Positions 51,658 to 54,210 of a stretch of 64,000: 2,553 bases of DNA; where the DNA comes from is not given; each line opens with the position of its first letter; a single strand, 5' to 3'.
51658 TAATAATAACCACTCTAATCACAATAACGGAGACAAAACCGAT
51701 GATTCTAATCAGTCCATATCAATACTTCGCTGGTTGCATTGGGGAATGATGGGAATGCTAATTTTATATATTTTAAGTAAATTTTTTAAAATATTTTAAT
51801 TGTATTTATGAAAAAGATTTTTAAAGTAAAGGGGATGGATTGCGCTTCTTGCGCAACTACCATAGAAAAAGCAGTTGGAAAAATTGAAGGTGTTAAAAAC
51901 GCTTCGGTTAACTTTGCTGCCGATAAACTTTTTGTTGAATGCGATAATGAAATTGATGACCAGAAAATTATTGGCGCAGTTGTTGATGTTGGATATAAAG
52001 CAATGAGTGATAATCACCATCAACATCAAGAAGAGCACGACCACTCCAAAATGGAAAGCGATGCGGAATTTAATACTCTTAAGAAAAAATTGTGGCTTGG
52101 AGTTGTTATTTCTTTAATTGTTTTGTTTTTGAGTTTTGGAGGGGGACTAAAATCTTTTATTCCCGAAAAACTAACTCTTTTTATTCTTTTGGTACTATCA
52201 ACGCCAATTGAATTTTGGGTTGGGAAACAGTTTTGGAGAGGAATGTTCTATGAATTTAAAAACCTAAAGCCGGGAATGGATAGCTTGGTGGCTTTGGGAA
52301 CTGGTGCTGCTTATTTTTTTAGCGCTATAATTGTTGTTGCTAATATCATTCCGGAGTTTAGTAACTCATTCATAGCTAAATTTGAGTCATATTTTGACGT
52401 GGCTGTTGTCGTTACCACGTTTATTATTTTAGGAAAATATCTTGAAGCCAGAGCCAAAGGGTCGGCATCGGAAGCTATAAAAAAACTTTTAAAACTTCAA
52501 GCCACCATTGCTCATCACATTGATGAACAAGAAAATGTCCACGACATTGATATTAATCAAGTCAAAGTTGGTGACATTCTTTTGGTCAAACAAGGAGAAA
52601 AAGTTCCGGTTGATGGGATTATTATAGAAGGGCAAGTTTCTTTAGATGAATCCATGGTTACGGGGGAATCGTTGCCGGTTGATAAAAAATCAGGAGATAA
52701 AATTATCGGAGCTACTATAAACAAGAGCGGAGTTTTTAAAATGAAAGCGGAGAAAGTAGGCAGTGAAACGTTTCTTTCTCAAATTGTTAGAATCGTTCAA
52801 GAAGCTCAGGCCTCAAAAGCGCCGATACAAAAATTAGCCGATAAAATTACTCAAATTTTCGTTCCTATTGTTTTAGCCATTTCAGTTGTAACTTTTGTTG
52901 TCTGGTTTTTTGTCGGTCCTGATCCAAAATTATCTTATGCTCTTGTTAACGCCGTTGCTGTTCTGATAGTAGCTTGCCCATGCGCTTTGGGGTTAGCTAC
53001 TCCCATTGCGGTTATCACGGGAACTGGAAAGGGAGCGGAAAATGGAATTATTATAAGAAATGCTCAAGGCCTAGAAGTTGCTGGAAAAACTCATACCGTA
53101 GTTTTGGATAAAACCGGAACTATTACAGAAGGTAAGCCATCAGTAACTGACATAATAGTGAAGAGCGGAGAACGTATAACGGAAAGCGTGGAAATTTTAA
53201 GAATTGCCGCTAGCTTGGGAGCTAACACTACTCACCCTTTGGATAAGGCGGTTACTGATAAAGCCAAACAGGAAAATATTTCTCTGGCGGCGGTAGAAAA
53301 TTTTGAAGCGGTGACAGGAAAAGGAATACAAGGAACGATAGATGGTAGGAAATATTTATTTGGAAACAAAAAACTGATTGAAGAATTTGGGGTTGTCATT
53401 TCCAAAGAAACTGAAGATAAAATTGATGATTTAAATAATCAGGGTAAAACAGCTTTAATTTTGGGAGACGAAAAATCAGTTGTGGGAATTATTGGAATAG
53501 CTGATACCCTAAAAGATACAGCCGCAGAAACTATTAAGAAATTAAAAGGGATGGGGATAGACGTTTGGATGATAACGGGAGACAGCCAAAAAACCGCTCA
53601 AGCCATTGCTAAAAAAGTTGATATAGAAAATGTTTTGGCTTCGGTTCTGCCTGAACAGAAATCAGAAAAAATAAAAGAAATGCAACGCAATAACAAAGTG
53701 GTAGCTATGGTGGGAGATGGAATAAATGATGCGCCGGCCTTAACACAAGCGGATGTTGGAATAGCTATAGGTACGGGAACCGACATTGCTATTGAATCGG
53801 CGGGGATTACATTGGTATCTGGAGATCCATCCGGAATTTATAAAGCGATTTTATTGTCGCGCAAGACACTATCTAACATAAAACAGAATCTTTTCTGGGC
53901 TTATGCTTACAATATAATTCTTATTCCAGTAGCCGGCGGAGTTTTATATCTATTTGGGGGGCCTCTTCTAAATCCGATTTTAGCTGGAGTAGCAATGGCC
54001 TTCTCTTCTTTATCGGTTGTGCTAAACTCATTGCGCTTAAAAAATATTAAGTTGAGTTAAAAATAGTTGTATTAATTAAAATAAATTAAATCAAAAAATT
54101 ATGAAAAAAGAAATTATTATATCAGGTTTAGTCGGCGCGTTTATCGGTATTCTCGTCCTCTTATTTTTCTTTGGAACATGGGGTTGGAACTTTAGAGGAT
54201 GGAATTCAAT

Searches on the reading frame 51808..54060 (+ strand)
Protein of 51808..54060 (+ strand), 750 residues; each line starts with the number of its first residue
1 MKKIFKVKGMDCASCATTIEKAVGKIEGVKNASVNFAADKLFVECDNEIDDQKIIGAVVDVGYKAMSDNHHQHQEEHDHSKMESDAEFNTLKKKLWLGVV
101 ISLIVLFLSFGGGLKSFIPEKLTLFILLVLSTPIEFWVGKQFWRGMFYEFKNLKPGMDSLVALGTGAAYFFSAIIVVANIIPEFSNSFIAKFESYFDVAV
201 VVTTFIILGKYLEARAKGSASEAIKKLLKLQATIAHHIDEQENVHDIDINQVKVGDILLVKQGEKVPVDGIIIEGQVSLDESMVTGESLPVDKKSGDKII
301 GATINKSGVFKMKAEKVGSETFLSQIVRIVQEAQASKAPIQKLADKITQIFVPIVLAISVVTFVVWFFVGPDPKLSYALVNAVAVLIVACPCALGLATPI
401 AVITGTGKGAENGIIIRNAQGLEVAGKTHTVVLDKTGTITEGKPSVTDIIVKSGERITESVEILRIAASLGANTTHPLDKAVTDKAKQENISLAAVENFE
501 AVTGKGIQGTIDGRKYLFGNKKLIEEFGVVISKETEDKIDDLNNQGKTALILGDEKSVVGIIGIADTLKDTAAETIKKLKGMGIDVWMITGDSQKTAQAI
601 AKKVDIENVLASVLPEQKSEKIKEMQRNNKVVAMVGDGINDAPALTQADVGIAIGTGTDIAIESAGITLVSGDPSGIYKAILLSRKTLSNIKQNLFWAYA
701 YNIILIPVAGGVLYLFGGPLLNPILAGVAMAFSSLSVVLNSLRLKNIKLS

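Call 40: search_protein_families(library=pfam, proteins=[window:51808-54060:+], max_evalue=0.001)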
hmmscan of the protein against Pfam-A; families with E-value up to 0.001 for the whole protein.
window:51808-54060:+ (750 aa): 4 families
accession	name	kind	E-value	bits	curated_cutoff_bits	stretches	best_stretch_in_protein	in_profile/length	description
PF00122.25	E1-E2_ATPase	-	1.1e-62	211.2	28.1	1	230-411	2-180/181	E1-E2 ATPase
PF00702.32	Hydrolase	-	6.8e-35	121.6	26.4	1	430-649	3-191/191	haloacid dehalogenase-like hydrolase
PF00403.32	HMA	-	7.4e-13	49.1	24.8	1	5-64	2-62/62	Heavy-metal-associated domain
PF08282.18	Hydrolase_3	-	5.7e-07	29.9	20.9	1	622-681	196-255/255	haloacid dehalogenase-like hydrolase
